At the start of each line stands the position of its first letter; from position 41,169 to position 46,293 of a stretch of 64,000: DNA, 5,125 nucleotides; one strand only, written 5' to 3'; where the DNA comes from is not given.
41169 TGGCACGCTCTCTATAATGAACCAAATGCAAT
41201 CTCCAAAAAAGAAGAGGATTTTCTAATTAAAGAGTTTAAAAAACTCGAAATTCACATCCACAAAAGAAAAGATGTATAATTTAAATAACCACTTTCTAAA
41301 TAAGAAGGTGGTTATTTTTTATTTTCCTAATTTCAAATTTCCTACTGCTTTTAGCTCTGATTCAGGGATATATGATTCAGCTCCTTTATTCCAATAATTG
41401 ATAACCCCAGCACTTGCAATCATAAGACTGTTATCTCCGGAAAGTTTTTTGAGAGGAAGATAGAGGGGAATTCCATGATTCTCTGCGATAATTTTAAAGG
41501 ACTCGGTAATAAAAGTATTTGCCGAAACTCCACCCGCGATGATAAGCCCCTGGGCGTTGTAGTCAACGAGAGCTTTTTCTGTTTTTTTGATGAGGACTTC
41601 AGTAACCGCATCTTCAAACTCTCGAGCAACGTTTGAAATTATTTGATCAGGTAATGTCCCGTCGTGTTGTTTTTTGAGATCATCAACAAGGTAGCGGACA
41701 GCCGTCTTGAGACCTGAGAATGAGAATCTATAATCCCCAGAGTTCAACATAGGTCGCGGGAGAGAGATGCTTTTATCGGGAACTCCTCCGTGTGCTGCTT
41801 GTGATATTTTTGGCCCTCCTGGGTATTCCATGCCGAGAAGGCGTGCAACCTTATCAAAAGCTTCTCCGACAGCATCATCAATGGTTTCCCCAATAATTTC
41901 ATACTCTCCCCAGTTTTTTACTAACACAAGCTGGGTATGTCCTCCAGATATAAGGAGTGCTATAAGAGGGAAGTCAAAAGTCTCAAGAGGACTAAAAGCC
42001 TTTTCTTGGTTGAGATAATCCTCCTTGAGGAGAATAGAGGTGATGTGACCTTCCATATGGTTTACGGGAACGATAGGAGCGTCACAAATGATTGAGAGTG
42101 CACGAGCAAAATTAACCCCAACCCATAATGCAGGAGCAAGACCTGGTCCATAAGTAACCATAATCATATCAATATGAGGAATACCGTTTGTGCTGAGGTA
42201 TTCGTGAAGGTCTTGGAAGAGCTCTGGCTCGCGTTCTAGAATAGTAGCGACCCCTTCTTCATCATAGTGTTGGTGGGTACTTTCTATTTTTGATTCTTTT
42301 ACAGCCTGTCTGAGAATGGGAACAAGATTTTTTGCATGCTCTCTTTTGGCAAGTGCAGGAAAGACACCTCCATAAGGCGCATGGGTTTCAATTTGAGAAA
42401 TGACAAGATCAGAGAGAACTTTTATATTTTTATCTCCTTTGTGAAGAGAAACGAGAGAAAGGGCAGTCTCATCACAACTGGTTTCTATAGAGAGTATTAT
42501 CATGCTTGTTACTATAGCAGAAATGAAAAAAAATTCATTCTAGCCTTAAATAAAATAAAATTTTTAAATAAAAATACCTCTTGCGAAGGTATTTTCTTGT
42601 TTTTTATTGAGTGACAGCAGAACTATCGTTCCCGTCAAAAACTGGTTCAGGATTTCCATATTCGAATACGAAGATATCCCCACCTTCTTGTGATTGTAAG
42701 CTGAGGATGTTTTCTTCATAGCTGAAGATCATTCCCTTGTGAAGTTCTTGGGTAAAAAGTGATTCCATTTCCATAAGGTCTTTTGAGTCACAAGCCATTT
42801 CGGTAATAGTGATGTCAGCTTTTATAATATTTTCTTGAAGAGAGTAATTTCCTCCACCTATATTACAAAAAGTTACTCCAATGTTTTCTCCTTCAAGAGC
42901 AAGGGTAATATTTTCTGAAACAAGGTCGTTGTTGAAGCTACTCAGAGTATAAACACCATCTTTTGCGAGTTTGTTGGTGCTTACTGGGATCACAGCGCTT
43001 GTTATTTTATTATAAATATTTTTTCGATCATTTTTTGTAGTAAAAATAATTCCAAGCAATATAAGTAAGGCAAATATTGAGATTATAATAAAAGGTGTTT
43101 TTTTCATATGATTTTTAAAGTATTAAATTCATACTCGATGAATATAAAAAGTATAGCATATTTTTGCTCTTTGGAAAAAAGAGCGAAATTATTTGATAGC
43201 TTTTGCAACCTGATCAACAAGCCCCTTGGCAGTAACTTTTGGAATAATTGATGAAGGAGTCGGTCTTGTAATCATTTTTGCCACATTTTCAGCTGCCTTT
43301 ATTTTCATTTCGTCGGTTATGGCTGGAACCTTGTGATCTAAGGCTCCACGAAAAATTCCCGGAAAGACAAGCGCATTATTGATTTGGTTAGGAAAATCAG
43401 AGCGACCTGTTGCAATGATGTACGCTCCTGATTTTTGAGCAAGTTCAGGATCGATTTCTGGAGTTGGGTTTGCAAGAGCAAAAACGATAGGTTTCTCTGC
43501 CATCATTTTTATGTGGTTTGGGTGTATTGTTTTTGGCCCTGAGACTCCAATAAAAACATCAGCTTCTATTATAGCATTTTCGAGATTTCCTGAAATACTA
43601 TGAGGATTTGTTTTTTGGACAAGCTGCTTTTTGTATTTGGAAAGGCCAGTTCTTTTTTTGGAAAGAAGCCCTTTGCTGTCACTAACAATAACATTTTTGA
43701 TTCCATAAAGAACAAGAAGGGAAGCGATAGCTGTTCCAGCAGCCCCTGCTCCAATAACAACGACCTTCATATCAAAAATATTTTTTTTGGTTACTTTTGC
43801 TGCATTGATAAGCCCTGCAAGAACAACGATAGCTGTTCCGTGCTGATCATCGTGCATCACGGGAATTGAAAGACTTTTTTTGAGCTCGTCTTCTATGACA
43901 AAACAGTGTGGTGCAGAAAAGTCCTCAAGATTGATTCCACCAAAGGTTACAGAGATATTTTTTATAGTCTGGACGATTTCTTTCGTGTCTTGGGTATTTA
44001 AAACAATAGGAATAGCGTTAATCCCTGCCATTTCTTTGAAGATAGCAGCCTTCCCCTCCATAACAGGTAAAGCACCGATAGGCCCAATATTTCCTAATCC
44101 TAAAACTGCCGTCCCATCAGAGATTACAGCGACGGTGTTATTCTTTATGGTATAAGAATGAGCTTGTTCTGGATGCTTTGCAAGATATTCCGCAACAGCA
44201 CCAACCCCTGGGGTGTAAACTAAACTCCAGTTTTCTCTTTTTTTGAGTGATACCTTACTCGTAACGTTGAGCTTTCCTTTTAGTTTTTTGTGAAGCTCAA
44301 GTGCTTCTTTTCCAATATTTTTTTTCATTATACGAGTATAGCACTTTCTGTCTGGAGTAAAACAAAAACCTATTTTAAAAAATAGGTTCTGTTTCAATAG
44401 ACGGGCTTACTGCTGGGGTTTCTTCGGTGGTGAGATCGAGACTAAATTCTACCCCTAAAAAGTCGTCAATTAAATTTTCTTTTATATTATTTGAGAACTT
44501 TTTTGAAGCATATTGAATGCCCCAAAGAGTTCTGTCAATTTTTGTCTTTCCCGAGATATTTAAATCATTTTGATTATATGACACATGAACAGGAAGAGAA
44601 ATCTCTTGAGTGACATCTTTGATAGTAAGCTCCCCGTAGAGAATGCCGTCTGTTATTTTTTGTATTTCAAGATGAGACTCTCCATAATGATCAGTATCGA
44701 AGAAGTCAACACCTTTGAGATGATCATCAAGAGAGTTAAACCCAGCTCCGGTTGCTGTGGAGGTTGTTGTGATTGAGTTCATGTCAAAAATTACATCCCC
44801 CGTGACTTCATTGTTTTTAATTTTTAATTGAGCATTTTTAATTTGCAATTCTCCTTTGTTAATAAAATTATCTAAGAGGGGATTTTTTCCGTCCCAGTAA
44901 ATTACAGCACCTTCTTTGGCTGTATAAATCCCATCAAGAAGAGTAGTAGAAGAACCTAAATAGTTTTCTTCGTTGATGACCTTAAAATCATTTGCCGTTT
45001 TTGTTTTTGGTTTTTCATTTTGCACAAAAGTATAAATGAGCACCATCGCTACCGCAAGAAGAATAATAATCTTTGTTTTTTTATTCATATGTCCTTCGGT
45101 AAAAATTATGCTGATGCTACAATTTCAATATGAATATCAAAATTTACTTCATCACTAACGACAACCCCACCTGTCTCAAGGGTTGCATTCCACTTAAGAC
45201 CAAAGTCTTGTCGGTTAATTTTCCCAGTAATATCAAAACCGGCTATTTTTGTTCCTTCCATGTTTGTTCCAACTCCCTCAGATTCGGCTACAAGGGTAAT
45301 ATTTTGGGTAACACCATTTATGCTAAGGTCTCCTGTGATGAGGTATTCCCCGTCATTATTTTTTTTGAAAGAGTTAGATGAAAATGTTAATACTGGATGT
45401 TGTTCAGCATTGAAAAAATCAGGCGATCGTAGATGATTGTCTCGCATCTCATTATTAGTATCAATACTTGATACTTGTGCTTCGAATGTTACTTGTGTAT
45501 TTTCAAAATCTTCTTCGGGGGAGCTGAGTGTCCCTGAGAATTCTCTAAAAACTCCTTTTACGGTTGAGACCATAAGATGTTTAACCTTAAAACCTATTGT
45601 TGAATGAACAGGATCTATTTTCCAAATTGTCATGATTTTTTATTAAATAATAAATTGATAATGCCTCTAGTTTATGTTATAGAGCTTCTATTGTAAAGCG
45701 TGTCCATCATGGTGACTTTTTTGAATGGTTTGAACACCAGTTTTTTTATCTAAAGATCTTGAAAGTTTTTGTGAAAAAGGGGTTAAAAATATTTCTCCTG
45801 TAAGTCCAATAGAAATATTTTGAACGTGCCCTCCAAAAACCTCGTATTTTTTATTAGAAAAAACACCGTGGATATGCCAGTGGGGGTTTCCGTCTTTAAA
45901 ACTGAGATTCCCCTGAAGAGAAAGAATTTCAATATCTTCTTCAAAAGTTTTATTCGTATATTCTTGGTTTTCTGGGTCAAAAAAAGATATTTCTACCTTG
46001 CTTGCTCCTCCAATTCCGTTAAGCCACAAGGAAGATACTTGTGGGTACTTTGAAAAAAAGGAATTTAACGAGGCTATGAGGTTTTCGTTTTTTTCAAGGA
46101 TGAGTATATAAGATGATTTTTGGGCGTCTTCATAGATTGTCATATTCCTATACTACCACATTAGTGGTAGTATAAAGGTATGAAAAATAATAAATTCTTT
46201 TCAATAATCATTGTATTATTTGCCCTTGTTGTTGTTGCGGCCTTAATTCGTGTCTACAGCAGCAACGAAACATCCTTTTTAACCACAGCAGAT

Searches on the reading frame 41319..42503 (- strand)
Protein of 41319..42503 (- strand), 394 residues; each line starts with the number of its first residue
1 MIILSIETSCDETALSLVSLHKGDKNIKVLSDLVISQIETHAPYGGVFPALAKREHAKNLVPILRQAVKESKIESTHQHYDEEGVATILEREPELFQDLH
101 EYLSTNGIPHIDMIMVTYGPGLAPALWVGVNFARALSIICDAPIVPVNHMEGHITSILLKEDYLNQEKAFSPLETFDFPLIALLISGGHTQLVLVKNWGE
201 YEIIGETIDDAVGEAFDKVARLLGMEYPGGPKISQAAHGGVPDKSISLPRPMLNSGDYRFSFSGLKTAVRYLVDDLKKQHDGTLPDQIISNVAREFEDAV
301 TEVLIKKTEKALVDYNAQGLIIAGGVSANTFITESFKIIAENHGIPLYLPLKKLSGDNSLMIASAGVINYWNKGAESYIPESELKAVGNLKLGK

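Call 12: search_protein_families(library=pfam, proteins=[window:41319-42503:-], max_evalue=0.001)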
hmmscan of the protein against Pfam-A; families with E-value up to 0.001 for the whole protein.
window:41319-42503:- (394 aa): 2 families
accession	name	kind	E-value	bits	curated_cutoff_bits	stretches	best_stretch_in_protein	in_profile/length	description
PF00814.31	TsaD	-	5.2e-78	262.8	24.8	2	109-363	49-263/264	tRNA N6-adenosine threonylcarbamoyltransferase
PF22521.2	HypF_C_2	-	0.00031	21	27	1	268-360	148-237/241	Carbamoyltransferase, Kae1-like Domain, second subdomain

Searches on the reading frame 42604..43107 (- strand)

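Call 90: search_protein_families(library=pfam, proteins=[window:42604-43107:-], max_evalue=0.001)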
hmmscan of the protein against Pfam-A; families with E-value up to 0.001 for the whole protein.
window:42604-43107:- (167 aa): 1 family
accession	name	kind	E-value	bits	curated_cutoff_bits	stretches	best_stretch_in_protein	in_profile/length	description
PF03724.22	META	-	1.1e-11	45.2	24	1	50-148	6-108/109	META domain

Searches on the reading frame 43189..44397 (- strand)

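Call 12: search_protein_families(library=pfam, proteins=[window:43189-44397:-], max_evalue=0.001)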
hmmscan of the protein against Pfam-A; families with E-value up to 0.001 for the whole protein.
window:43189-44397:- (402 aa): 8 families
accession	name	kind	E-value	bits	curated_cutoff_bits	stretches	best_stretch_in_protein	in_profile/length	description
PF00390.24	malic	-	3.7e-28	99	23.1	1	42-173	3-182/182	Malic enzyme, N-terminal domain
PF03949.21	Malic_M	-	3.7e-28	99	23.5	1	187-389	3-240/258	Malic enzyme, NAD binding domain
PF00899.27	ThiF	-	3e-05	23.7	28.1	1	204-240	15-51/238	ThiF family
PF01488.26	Shikimate_DH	-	3.8e-05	24.2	24.3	1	202-328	5-130/138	Shikimate / quinate 5-dehydrogenase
PF07992.20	Pyr_redox_2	-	5.5e-05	23.2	26.1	1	210-339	1-116/291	Pyridine nucleotide-disulphide oxidoreductase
PF01494.25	FAD_binding_3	-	0.00011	22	22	1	210-246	2-38/349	FAD binding domain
PF00208.27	ELFV_dehydrog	-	0.00028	21.1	23.4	0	193-255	15-75/241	Glutamate/Leucine/Phenylalanine/Valine dehydrogenase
PF02737.24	3HCDH_N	-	0.00072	20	22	0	211-263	1-53/180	3-hydroxyacyl-CoA dehydrogenase, NAD binding domain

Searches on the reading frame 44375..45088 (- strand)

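Call 54: search_protein_families(library=pfam, proteins=[window:44375-45088:-], max_evalue=0.001)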
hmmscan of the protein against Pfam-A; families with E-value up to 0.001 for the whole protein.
window:44375-45088:- (237 aa): 1 family
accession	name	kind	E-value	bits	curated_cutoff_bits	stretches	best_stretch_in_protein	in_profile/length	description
PF04264.18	YceI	-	1.2e-19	71.6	23.7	1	79-215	24-146/150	YceI-like domain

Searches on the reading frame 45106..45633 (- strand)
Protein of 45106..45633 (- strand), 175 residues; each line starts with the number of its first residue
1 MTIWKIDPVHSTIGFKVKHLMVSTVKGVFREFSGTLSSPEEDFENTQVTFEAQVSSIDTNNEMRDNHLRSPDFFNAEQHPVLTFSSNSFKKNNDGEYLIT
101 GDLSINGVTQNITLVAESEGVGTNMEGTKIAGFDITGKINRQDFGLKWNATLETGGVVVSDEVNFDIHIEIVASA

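Call 90: search_protein_families(library=pfam, proteins=[window:45106-45633:-], max_evalue=0.001)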
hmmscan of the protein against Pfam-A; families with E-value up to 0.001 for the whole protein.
window:45106-45633:- (175 aa): 1 family
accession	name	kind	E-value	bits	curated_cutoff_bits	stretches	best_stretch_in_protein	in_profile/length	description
PF04264.18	YceI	-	1.5e-49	168.7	23.7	1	4-170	1-149/150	YceI-like domain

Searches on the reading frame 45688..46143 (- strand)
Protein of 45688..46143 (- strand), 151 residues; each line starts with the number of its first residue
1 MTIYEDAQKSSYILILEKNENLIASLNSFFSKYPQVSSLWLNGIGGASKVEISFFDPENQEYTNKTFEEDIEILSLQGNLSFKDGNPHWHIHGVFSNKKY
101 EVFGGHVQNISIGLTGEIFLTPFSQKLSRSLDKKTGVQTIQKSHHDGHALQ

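Call 91: search_protein_families(library=pfam, proteins=[window:45688-46143:-], max_evalue=0.001)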
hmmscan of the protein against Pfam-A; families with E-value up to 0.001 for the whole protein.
window:45688-46143:- (151 aa): 1 family
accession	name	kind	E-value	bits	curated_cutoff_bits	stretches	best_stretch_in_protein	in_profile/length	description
PF03479.20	PCC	-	9.1e-25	87.7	25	1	11-124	2-116/117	Plants and Prokaryotes Conserved (PCC) domain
